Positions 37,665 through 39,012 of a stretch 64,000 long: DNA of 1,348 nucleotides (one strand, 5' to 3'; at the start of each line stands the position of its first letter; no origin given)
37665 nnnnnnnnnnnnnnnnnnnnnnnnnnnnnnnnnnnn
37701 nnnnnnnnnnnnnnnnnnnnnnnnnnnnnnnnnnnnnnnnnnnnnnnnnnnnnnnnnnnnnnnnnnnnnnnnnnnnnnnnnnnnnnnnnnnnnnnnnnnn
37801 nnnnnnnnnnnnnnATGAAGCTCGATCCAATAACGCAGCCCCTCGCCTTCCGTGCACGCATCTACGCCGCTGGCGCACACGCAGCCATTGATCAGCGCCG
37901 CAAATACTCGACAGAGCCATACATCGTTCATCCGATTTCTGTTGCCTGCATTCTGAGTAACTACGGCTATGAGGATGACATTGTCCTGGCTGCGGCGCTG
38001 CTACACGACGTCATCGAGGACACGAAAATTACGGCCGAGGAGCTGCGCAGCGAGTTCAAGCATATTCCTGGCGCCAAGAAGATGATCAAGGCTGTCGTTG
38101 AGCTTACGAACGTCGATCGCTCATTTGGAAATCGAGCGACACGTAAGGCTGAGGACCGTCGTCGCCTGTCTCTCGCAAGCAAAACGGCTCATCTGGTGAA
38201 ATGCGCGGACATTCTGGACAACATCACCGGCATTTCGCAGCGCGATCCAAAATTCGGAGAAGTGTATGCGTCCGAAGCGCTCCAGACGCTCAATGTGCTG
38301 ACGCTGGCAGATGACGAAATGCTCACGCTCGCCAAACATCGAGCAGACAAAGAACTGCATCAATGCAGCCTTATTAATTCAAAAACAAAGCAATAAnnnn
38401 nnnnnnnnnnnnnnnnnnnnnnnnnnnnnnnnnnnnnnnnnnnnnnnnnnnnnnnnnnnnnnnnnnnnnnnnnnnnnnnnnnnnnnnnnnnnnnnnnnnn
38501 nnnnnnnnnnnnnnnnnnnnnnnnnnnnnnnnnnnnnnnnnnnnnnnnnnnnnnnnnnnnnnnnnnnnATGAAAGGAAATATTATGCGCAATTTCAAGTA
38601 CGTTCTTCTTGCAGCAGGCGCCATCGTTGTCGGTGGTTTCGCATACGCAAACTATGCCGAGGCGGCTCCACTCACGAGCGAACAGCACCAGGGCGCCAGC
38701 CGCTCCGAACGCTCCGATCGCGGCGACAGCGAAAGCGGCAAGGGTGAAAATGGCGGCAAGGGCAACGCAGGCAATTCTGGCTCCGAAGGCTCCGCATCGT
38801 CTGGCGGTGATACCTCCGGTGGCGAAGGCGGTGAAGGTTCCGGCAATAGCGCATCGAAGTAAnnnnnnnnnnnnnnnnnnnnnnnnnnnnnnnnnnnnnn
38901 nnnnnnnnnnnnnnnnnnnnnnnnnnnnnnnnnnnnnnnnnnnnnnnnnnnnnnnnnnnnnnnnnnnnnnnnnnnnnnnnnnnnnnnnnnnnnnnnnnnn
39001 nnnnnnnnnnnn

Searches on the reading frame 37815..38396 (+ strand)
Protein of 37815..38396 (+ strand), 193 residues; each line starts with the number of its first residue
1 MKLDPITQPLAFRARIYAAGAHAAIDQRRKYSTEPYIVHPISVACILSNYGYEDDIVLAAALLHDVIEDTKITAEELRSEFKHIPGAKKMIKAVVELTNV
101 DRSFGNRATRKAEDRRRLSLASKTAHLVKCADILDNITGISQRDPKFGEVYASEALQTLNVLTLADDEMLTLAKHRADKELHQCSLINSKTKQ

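Call 3: search_protein_families(library=pfam, proteins=[window:37815-38396:+], max_evalue=0.01)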
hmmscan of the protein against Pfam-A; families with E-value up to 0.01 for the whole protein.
window:37815-38396:+ (193 aa): 2 families
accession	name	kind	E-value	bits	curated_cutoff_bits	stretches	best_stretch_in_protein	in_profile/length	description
PF13328.12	HD_4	-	2.7e-14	53.6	27.2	1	14-156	1-143/156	HD domain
PF01966.28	HD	-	5.8e-06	27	22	1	37-136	2-115/116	HD domain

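Call 4: search_protein_families(library=phrogs, proteins=[window:37815-38396:+], max_evalue=0.001)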
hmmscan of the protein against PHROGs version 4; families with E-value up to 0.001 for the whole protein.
window:37815-38396:+ (193 aa): 3 families
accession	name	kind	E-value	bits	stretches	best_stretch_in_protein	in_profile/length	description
phrog_990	-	other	4.5e-32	112.7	1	14-168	156-301/374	metal-dependent phosphohydrolase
phrog_32047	-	other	3.6e-24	86.5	1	14-160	27-193/301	phosphohydrolase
phrog_15275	-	unknown function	3.3e-06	27.9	1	26-139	43-150/223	-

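Call 39: search_protein_families(library=ncbifam, proteins=[window:37815-38396:+], max_evalue=0.01)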
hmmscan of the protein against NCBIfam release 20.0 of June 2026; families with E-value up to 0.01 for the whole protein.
window:37815-38396:+ (193 aa): 2 families
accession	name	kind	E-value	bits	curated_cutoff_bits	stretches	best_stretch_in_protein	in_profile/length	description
TIGR00691.1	spoT_relA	subfamily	4.1e-23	81.6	499.2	1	18-156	5-138/687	RelA/SpoT family protein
NF008303.0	PRK11092.1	equivalog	5.9e-16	57.8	947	1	21-157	30-164/702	bifunctional GTP diphosphokinase/guanosine-3',5'-bis pyrophosphate 3'-pyrophosphohydrolase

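Call 42: search_dna_similar(query=window:37815-38396:+, collection=phages, mode=protein, max_rows=15)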
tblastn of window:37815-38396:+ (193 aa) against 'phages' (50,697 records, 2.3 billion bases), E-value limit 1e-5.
Records with a match: 211; places in all: 212; records where one place covers at least 80% of the query: 10.
Best place of each record, by identity: <60% 211.
By first word of the organism name: Pseudomonas 55; Erwinia 44; Bacteriophage 17; Rhizobium 13; Dickeya 8; Salmonella 8; Klebsiella 8; Vibrio 8; Serratia 7; Listeria 7; and 20 more.
By host as written in the record: Erwinia amylovora 39; - 32; Pseudomonas aeruginosa 23; Klebsiella pneumoniae 9; Pseudomonas aeruginosa PAO1 8; Listeria monocytogenes 7; Dickeya solani MK10 6; Rhizogenic Agrobacterium biovar 1 ST15.13/095 3; and 65 more.
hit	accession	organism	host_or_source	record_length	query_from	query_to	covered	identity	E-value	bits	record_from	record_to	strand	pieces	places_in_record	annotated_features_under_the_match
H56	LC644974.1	Komagataeibacter phage phiKM1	Komagataeibacter maltaceti NBRC 14815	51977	26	175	78%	44.7%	1e-26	111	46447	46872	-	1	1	(p)ppGpp synthetase, RelA/SpoT family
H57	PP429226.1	Rhizobium phage LG08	Agrobacterium radiobacter PL13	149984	26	162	71%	43.2%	1e-21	97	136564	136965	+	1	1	phosphohydrolase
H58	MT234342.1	Agrobacterium phage OLIVR5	Rhizogenic Agrobacterium biovar 1 ...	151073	26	162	71%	43.2%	1e-21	97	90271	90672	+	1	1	bifunctional (p)ppGpp synthetase/guanosine-3',5'-bis(diphosphate) ... | ssDNA binding protein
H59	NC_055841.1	Agrobacterium phage OLIVR5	Rhizogenic Agrobacterium biovar 1 ...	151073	26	162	71%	43.2%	1e-21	97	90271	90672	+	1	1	bifunctional (p)ppGpp synthetase/guanosine-3',5'-bis(diphosphate) ... | ssDNA binding protein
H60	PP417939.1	Rhizobium phage IC12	Agrobacterium radiobacter M13 (synonym: ...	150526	26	162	71%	43.2%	2e-21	97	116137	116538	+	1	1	phosphohydrolase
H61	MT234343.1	Agrobacterium phage OLIVR6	Rhizogenic Agrobacterium biovar 1 ...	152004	26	162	71%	43.2%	2e-21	97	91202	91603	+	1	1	bifunctional (p)ppGpp synthetase/guanosine-3',5'-bis(diphosphate) ... | ssDNA binding protein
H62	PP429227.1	Rhizobium phage IG49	Agrobacterium radiobacter PL17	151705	26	162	71%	42.4%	3e-20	93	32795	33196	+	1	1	phosphohydrolase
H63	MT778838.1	Rhizobium phage V1VFA-S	-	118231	27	166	73%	41.4%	2e-25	108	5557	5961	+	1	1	bifunctional (p)ppGpp synthetase/guanosine-3',5'-bis(diphosphate) ...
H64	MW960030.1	Rhizobium phage RHph_X66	R. phaseoli sv. phaseoli INC 2-5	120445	27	166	73%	41.4%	4e-25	107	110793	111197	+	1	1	putative metal-dependent phosphohydrolase protein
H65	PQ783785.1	Escherichia phage PDP46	Escherichia coli HS(pFamp)R (ATCC ...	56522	26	170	75%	39.7%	1e-19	91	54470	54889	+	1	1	RelA/SpoT family (p)ppGpp synthetase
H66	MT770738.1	Rhizobium phage B1VFA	Rhizobium leguminosarum VF39SM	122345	27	166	73%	40.7%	3e-18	87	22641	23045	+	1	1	bifunctional (p)ppGpp synthetase/guanosine-3',5'-bis(diphosphate) ...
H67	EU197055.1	Pseudomonas phage 201phi2-1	-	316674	27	162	70%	41.7%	3e-18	87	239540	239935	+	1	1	putative polyphosphate hydrolase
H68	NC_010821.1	Pseudomonas phage 201phi2-1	Pseudomonas chlororaphis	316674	27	162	70%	41.7%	3e-18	87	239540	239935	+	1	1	phosphohydrolase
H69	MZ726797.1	Escherichia phage vB_EcoS_AVIO78A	Escherichia coli O78 Strain ECL23026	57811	26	170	75%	39.0%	1e-19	92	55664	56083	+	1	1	hypothetical protein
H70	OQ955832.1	Escherichia phage vB_EcoS_PJ16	Multidrug resistant Escherichia coli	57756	26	170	75%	39.0%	1e-19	91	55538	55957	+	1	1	PJ16_095: polyphosphate hydrolase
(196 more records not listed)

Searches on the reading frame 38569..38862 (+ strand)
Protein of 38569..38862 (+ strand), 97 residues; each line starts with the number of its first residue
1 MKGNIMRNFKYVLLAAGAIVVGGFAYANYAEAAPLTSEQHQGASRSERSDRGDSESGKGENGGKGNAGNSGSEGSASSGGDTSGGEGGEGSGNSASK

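Call 37: search_protein_families(library=pfam, alignment_id=A3, max_evalue=0.0001)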
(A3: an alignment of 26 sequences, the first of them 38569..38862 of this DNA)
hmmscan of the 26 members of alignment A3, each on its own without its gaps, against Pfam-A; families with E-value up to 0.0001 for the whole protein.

A. member 1, window:38569-38862:+ (97 aa): 0 families

B. families by the number of members that match (of 26 scanned): 17 families
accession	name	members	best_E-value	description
PF02195.25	ParB_N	2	4.5e-13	ParB N-terminal domain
PF04851.21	ResIII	1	4.7e-15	Type III restriction enzyme, res subunit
PF00005.33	ABC_tran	1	3.8e-14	ABC transporter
PF05133.19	SPP1_portal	1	7.1e-13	Phage portal protein, SPP1 Gp6-like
PF05065.19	Phage_capsid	1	1.3e-11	Phage capsid family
PF00271.37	Helicase_C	1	4.3e-09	Helicase conserved C-terminal domain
PF20356.3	DUF6651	1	7e-09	Family of unknown function (DUF6651)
PF20911.3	GP7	1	1.1e-07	Major capsid protein GP7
PF01656.29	CbiA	1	1.2e-06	CobQ/CobB/MinD/ParA nucleotide binding domain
PF00270.35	DEAD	1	7.2e-06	DEAD/DEAH box helicase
PF04466.19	Terminase_3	1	8.6e-06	Phage terminase large subunit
PF17236.8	SU10_MCP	1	1e-05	SU10 major capsid protein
PF10609.15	ParA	1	2.5e-05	NUBPL iron-transfer P-loop NTPase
PF13614.12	AAA_31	1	2.6e-05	AAA domain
PF03237.21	Terminase_6N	1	3.4e-05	Terminase large subunit, T4likevirus-type, N-terminal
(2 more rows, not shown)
